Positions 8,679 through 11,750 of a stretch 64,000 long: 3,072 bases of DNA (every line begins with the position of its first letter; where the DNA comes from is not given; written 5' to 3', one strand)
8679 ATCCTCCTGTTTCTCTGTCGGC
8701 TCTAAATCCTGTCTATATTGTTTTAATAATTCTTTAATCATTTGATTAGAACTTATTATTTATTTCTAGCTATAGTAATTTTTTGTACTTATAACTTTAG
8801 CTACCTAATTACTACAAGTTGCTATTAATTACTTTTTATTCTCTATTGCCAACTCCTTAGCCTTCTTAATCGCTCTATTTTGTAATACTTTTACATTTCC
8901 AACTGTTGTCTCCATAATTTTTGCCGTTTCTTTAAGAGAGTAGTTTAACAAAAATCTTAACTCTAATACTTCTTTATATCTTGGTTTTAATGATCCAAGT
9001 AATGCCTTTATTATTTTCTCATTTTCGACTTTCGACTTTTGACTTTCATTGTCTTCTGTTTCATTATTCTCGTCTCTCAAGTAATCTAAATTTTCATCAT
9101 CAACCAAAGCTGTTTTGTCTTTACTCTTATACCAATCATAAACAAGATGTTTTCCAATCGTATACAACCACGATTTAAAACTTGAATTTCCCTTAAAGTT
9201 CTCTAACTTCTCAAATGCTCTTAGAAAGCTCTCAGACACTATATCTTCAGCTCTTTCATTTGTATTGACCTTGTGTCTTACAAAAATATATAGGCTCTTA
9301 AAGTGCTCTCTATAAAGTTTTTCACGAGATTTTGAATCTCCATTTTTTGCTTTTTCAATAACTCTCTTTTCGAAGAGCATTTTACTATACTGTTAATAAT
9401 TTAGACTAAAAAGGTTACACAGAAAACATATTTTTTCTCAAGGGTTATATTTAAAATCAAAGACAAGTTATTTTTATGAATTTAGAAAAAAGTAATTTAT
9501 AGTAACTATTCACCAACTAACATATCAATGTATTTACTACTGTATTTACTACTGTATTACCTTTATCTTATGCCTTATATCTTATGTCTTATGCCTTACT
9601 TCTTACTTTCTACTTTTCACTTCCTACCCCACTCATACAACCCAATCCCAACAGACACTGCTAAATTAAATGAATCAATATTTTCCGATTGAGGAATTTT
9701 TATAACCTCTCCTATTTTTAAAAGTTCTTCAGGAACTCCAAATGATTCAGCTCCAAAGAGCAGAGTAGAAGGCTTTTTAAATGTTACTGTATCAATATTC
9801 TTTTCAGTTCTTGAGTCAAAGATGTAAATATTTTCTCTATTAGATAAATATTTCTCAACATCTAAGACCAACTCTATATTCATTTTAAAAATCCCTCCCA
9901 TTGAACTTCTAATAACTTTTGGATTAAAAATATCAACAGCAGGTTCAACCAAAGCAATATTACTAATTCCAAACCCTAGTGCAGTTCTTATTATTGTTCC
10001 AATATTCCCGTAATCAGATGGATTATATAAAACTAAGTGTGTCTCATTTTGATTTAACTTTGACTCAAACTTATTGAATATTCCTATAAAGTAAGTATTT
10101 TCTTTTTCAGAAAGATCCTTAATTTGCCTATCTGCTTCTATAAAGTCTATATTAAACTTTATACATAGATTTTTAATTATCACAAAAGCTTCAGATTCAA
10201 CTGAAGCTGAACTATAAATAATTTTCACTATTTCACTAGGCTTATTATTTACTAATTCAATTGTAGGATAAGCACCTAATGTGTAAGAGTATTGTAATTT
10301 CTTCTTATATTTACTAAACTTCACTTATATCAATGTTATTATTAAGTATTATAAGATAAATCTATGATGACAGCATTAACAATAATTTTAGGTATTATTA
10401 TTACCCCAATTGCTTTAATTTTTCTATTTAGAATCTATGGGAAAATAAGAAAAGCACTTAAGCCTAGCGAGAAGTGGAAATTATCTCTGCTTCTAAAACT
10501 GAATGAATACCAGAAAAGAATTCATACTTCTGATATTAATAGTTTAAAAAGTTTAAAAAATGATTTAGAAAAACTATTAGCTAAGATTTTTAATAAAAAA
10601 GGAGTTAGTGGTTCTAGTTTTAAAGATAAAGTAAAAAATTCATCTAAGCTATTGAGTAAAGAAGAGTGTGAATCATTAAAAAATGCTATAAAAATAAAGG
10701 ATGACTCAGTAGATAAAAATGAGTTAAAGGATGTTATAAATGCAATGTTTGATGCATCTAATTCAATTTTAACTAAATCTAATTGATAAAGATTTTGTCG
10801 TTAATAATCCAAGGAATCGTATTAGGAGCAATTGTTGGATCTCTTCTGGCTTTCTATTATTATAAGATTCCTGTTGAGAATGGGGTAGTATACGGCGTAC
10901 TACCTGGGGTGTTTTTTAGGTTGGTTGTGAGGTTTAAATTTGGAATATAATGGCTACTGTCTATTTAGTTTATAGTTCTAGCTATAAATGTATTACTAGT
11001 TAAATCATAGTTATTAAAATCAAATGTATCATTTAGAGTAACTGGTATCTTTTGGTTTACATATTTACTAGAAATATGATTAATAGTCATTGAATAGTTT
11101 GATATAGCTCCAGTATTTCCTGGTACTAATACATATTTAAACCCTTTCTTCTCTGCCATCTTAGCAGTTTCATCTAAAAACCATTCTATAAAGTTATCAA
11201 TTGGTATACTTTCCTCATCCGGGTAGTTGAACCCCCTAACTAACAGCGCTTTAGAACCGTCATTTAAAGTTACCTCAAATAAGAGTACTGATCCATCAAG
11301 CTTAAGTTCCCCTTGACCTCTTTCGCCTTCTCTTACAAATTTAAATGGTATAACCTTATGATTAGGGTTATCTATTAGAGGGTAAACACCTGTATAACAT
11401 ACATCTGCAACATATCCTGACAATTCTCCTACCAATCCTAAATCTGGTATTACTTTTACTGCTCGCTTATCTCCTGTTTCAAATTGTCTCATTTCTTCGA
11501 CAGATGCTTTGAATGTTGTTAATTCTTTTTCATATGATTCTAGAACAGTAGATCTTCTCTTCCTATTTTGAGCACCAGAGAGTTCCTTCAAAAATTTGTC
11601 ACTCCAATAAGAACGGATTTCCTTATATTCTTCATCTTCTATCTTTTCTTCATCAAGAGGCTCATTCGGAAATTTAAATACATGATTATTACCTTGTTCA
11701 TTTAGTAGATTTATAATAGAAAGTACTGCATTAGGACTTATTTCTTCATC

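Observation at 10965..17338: Tandem pair of very large uncharacterised proteins (1073 + 594 aa) beside a frameshift-inactivated MFS transporter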

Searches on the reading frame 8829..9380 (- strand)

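Call 3: search_protein_families(library=pfam, proteins=[window:8829-9380:-], max_evalue=0.1)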
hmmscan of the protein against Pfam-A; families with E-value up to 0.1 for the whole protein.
window:8829-9380:- (183 aa): 7 families
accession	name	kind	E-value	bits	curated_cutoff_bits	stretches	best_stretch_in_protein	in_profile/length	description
PF04542.20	Sigma70_r2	-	2e-14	53.5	24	1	22-89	1-70/71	Sigma-70 region 2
PF08281.18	Sigma70_r4_2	-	1.4e-11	44.3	25.7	1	123-173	3-53/54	Sigma-70, region 4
PF04545.22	Sigma70_r4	-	5.4e-10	39.1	24.1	1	127-173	1-47/50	Sigma-70, region 4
PF07638.17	Sigma70_ECF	-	6.4e-10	39.7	21.1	1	7-163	7-168/185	ECF sigma factor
PF13897.11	GOLD_2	-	0.02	15.6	28.4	1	70-140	26-94/140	Golgi-dynamics membrane-trafficking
PF25767.1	ARM_TBCD_2nd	-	0.049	13.5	29.7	1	67-136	21-91/245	Tubulin-specific chaperone D-like, ARM repeats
PF20701.3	HetE-N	-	0.097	13.4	25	1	77-123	21-67/102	Het-E N-terminal domain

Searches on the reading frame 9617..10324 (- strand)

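Call 3: search_protein_families(library=pfam, proteins=[window:9617-10324:-], max_evalue=0.1)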
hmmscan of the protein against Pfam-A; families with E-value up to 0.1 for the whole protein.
window:9617-10324:- (235 aa): 1 family
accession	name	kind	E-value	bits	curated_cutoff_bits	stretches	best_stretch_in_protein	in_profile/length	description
PF00588.24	SpoU_methylase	-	5.8e-31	107.9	29.7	1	95-230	2-142/142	SpoU rRNA Methylase family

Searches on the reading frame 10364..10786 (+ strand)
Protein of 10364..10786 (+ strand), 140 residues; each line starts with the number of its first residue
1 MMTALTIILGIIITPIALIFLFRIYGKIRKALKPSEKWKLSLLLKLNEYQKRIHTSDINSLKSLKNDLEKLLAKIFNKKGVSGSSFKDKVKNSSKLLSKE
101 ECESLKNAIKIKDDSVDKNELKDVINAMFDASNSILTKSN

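Call 3: search_protein_families(library=pfam, proteins=[window:10364-10786:+], max_evalue=0.1)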
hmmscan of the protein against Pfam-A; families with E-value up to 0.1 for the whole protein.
window:10364-10786:+ (140 aa): 2 families
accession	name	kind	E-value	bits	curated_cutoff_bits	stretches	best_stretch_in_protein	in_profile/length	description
PF20400.3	BAR_4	-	0.0015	18.8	27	1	43-115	19-93/192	BAR-like domain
PF06667.17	PspB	-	0.016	15.7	25.6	1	2-55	5-59/73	Phage shock protein B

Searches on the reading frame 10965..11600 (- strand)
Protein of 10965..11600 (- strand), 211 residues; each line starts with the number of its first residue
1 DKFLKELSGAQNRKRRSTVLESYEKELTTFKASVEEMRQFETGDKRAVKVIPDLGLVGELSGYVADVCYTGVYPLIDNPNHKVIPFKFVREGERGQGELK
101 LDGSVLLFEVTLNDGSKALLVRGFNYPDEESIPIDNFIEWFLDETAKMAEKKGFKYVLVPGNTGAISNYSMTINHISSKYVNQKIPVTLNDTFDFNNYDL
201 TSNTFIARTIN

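Call 9: search_solved_structures(query=window:10965-11600:-, max_evalue=10, show_alignments=2)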
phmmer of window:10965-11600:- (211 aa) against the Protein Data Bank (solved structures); distinct sequences matched with E-value up to 10: 1.
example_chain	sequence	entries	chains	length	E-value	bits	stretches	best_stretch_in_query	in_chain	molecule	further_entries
1qe0_A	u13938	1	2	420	0.84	12.3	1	68-170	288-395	Histidine--tRNA ligase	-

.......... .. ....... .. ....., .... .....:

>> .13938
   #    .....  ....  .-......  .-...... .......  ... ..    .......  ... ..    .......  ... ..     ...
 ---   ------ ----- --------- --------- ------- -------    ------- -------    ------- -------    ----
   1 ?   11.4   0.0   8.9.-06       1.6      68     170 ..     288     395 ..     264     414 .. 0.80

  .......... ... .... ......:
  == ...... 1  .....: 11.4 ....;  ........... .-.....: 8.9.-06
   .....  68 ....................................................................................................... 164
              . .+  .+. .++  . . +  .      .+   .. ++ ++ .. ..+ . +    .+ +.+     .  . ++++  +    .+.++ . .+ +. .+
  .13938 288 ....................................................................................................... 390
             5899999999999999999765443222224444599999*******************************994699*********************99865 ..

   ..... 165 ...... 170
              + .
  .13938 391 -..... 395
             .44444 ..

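Call 32: find_related_loci(query=A2, collection=genome_contigs, flank=10000)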
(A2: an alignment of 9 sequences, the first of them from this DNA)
Query A2 (179 aa) in genome_contigs; peptide patterns used: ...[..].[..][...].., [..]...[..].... (x = any residue, [..] = any of these).
94 stretches matched a pattern; 34 encode a relative of the query (tblastn E <= 1e-3); 34 distinct loci.
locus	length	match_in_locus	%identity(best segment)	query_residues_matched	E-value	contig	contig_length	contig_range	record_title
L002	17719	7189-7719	51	3-178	2e-53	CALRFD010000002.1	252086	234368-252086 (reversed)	MAG: Patescibacteria group bacterium isolate Ike-100m-12 genome assembly, contig: Ike-100-c9, whole genome shotgun seque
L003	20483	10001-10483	54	16-178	5e-53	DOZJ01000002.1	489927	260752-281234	MAG TPA_asm: Candidatus Falkowbacteria bacterium isolate UBA11705 contig_1667, whole genome shotgun sequence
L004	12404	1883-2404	49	4-179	1e-52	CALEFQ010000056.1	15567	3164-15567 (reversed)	MAG TPA_asm: uncultured bacterium isolate SRR3330210_bin.98_CONCOCT_v1.1_MAG genome assembly, contig: ERZ724080.3741, wh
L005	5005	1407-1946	50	1-179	5e-52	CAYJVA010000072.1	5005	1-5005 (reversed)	MAG TPA_asm: uncultured Gammaproteobacteria bacterium isolate ERP125453_co1_319 genome assembly, contig: NODE_22708_leng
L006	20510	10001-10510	52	8-179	1e-51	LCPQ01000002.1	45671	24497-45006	MAG: Parcubacteria group bacterium GW2011_GWA2_48_9 UY34_C0002, whole genome shotgun sequence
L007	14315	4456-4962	47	8-178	1e-49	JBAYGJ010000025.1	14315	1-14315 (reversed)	MAG: Patescibacteria group bacterium isolate SO_2016_GW1_122 scaffold07364_OW334_2016, whole genome shotgun sequence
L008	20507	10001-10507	47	8-178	4e-49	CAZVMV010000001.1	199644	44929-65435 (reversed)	MAG TPA_asm: uncultured Gammaproteobacteria bacterium isolate SRP173033_co2_263 genome assembly, contig: NODE_16_length_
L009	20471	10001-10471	51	16-178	2e-48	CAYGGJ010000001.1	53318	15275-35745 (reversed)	MAG TPA_asm: uncultured Gammaproteobacteria bacterium isolate ERP113451_co1_192 genome assembly, contig: NODE_485_length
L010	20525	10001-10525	46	2-178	2e-47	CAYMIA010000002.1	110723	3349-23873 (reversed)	MAG TPA_asm: uncultured Gammaproteobacteria bacterium isolate SRP200132_co1_145 genome assembly, contig: NODE_174_length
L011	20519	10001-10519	45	5-179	3e-47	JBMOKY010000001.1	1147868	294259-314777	MAG: Patescibacteria group bacterium isolate Betzabe_MAG010 MAG010_1, whole genome shotgun sequence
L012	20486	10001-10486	53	15-178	2e-46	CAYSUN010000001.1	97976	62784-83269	MAG TPA_asm: uncultured Gammaproteobacteria bacterium isolate SRP178699_co2_536 genome assembly, contig: NODE_31_length_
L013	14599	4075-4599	47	2-178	6e-47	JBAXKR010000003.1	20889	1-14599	MAG: bacterium isolate ELA406 MAG406_3, whole genome shotgun sequence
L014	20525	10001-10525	48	4-176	4e-45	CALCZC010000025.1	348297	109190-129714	MAG TPA_asm: uncultured bacterium isolate SRR3330206_bin.71_CONCOCT_v1.1_MAG genome assembly, contig: ERZ724085.21, whol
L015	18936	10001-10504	45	9-178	1e-44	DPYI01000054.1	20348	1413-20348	MAG TPA_asm: Patescibacteria group bacterium isolate UBA10108 contig_26028, whole genome shotgun sequence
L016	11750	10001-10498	44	9-178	9e-44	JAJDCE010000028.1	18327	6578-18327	MAG: Patescibacteria group bacterium isolate OFTM163 OFTM163_27, whole genome shotgun sequence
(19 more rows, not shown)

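Call 37: predict_structure(alignment_id=A2)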
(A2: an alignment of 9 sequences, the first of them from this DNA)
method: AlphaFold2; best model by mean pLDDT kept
length: 179 residues; sequences in the alignment: 9
mean_pLDDT: 76.4   pTM: 0.76
mean pLDDT of the five models: 76.4, 75.9, 75.8, 74.9, 73.4
residues with pLDDT >= 90: 70; 70-90: 50; 50-70: 23; < 50: 36
segments of 3 or more residues with pLDDT < 50: 1-13, 23-45
pLDDT, mean of each block of 10 residues (from residue 1): 45 56 45 38 54 73 64 88 94 84 90 90 96 91 96 93 86 95
secondary structure, 60 per line:
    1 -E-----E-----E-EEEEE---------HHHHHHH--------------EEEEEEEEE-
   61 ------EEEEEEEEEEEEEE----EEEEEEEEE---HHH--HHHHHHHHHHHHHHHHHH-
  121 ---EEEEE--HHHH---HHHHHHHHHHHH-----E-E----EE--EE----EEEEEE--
elements in order: E16-20 H30-36 E51-59 E67-80 E85-93 H102-119 E124-128 H131-134 H138-149 E172-177

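Call 42: fold_search(model_id=the predicted structure, library=pdb)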
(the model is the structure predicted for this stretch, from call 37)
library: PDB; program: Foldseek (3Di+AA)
matches with E <= 10: 395; with E <= 0.001: 0
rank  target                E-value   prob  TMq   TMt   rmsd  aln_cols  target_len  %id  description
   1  9ils_A                5.2e-03  0.98  0.44  0.50   7.1       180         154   13  The GmvT toxin in complex with the C-terminal fragment of its antitoxin (released 2025-03-05)
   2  7chd_C                6.1e-03  1.00  0.49  0.49   5.3       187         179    8  AtaT complexed with acetyl-methionyl-tRNAfMet (released 2020-11-04)
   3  7ak7_B                6.1e-03  0.99  0.44  0.49   6.9       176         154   10  Structure of Salmonella TacT2 toxin bound to TacA2 antitoxin (released 2021-08-18)
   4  6ajm_B                8.7e-03  0.99  0.47  0.52   6.3       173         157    8  Crystal structure of apo AtaTR (released 2019-01-02)
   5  8iym_A                9.2e-03  0.99  0.45  0.51   6.7       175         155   12  Crystal structure of a protein acetyltransferase, HP0935 (released 2024-04-10)
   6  5zgn_C                1.2e-02  0.98  0.45  0.49   6.7       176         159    7  The crystal structure of KacTA-DNA complex (released 2019-04-03)
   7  6nbe_N                1.3e-02  0.98  0.41  0.40   8.1       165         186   10  Ternary Complex of Ac-Alpha-Actin with Profilin and CoA-NAA80 (released 2020-04-15)
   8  5xun_A                1.4e-02  0.98  0.45  0.47   6.6       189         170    8  Crystal structure of Y145F mutant of KacT (released 2017-07-19)
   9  9ilr_A                1.5e-02  0.98  0.46  0.51   7.0       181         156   13  The structure of the GmvT-GmvA-AcCoA ternary complex (released 2025-03-05)
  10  5h86                  1.6e-02  0.94  0.42  0.45   8.5       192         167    9  Human Gcn5 bound to butyryl-CoA (released 2016-03-23)
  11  3n7z_B                1.6e-02  0.97  0.38  0.20   5.0       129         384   14  Crystal structure of acetyltransferase from Bacillus anthracis (released 2010-06-16)
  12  4lua                  1.6e-02  0.96  0.43  0.48   6.5       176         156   10  Crystal structure of N-acetyltransferase from Staphylococcus aureus Mu50 (released 2014-06-18)
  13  7ak7_A                1.8e-02  0.98  0.45  0.51   6.8       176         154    8  Structure of Salmonella TacT2 toxin bound to TacA2 antitoxin (released 2021-08-18)
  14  1m1d_A                2.0e-02  0.82  0.37  0.39   9.7       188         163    7  TETRAHYMENA GCN5 WITH BOUND BISUBSTRATE ANALOG INHIBITOR (released 2002-10-30)
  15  3n7z_A                2.1e-02  0.92  0.30  0.16   6.4       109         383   14  Crystal structure of acetyltransferase from Bacillus anthracis (released 2010-06-16)
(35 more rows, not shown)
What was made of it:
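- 10968..11495 (-): big1 residues 898-1073: C-terminal GNAT-like (acyl-CoA N-acyltransferase superfamily) fold module. 49 of the top 50 Foldseek PDB hits are GNATs (prob 0.9-1.0, E 5e-3 to 6e-2, TM 0.45-0.5) (call 42).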

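Call 51: find_related_loci(query=A2, collection=viral_contigs, flank=5000)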
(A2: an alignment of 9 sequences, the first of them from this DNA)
Query A2 (179 aa) in viral_contigs; peptide patterns used: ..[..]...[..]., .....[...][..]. (x = any residue, [..] = any of these).
32 stretches matched a pattern, but none encodes a relative of the query by tblastn (E <= 1e-3).
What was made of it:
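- On Anti-phage defence systems (PADLOC) / phage proteins (PHROGs): No relatives in viral contigs (call 51).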

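Call 62: search_protein_families(library=pfam, alignment_id=A4, max_evalue=10)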
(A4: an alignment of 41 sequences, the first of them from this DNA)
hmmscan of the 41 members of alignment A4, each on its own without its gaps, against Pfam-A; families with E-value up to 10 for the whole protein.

A. member 1, seq(176 aa): 0 families

B. families by the number of members that match (of 41 scanned): 13 families
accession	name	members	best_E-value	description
PF22396.1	DUF6976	5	0.0033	Family of unknown function (DUF6976)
PF08149.16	BING4CT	3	0.0025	BING4CT (NUC141) domain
PF03479.20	PCC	3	0.016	Plants and Prokaryotes Conserved (PCC) domain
PF09935.14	DUF2167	1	0.016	Protein of unknown function (DUF2167)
PF06124.16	DUF960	1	0.035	Staphylococcal protein of unknown function (DUF960)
PF07669.17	Eco57I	1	0.038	Eco57I restriction-modification methylase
PF20456.3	DUF6709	1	0.12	Family of unknown function (DUF6709)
PF17549.7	Phage_Gp17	1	0.14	Gene Product 17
PF00480.26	ROK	1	0.16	ROK family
PF00691.25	OmpA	1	0.17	OmpA family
PF18012.7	PH_17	1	0.18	PH domain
PF03795.20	YCII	1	0.19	YCII-related domain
PF15704.10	Mt_ATP_synt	1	0.34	Mitochondrial ATP synthase subunit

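Call 63: search_solved_structures(query=A4, max_evalue=10, show_alignments=2)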
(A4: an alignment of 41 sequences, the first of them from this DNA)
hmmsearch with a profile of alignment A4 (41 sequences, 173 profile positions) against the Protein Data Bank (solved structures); distinct sequences matched with E-value up to 10: 6.
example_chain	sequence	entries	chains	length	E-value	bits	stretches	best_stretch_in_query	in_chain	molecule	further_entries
8xt8_A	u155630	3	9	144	0.37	13.5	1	146-168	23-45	MarR family transcriptional regulator | MarR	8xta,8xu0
4i6l_A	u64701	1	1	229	0.45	13.2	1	93-146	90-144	Ubiquitin thioesterase OTUB1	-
3von_A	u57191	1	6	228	0.46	13.2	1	93-146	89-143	Ubiquitin thioesterase OTUB1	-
8xt8_B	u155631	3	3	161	0.48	13.1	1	146-168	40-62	MarR family transcriptional regulator | MarR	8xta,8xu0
2zfy_A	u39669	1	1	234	0.48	13.1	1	93-146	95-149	Ubiquitin thioesterase OTUB1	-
1eh1_A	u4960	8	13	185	3.7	10.3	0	76-115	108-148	RIBOSOME RECYCLING FACTOR | Ribosome-recycling factor | 50S ribosomal protein RRF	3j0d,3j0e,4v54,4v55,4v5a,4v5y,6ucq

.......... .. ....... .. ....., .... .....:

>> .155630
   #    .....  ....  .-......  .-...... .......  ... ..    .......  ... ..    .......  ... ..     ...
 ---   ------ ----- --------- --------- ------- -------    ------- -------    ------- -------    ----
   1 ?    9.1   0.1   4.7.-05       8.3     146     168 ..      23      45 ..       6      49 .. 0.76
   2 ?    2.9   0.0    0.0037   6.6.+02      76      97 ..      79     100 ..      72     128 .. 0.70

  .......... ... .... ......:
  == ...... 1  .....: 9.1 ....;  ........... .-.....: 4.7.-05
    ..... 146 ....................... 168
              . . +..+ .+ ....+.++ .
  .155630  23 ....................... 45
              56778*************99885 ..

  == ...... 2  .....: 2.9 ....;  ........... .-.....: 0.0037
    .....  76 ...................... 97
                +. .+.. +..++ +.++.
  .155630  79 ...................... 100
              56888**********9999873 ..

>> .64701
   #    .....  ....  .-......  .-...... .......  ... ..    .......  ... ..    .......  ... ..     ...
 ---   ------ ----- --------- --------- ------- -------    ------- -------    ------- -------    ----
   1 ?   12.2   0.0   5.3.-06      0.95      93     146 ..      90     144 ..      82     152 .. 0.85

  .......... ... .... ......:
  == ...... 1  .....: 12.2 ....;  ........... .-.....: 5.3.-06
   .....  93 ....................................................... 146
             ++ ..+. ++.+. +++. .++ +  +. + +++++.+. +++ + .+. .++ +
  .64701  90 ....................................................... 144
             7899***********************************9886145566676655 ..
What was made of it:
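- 10968..11495 (-): No sequence-profile hit to Pfam GNATs or PDB (calls 62, 63).
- On GNAT superfamily: The family profile finds no GNAT in PDB sequences (call 63).
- No Pfam GNAT model and no PDB sequence is detected, even with 41 members or a profile (calls 62, 63).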

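Call 80: find_related_loci(query=A2, collection=metagenome_contigs, flank=8000)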
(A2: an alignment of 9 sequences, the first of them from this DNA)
Query A2 (179 aa) in metagenome_contigs; peptide patterns used: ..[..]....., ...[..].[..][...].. (x = any residue, [..] = any of these).
129 stretches matched a pattern; 30 encode a relative of the query (tblastn E <= 1e-3); 30 distinct loci.
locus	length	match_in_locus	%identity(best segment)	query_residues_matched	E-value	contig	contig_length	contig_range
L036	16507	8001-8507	50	8-178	4e-53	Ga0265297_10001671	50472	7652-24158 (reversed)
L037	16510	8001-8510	52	8-179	6e-52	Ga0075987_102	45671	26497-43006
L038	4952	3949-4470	49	1-178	5e-52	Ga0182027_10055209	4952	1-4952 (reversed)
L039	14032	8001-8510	52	8-179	6e-52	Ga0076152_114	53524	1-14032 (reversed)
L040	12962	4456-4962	47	8-178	8e-50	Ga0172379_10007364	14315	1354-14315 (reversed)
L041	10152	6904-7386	50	15-179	4e-49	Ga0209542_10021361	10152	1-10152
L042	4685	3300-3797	50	9-178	3e-47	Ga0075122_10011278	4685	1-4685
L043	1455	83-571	52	15-179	9e-48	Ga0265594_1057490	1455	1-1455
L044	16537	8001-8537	48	2-178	9e-46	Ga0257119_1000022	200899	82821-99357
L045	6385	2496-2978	46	16-178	1e-45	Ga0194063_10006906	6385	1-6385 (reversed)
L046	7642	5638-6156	46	4-176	2e-45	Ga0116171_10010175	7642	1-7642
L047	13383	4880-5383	45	9-178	6e-45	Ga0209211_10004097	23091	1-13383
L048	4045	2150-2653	45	9-178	6e-45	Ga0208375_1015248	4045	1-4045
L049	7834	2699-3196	46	9-178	7e-44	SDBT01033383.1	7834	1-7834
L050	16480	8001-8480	42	16-178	4e-43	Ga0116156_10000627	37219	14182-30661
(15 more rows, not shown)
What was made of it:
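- The core is under strong conservation across many CPR lineages from diverse habitats (calls 32, 80), which suggests an internal, shared substrate.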
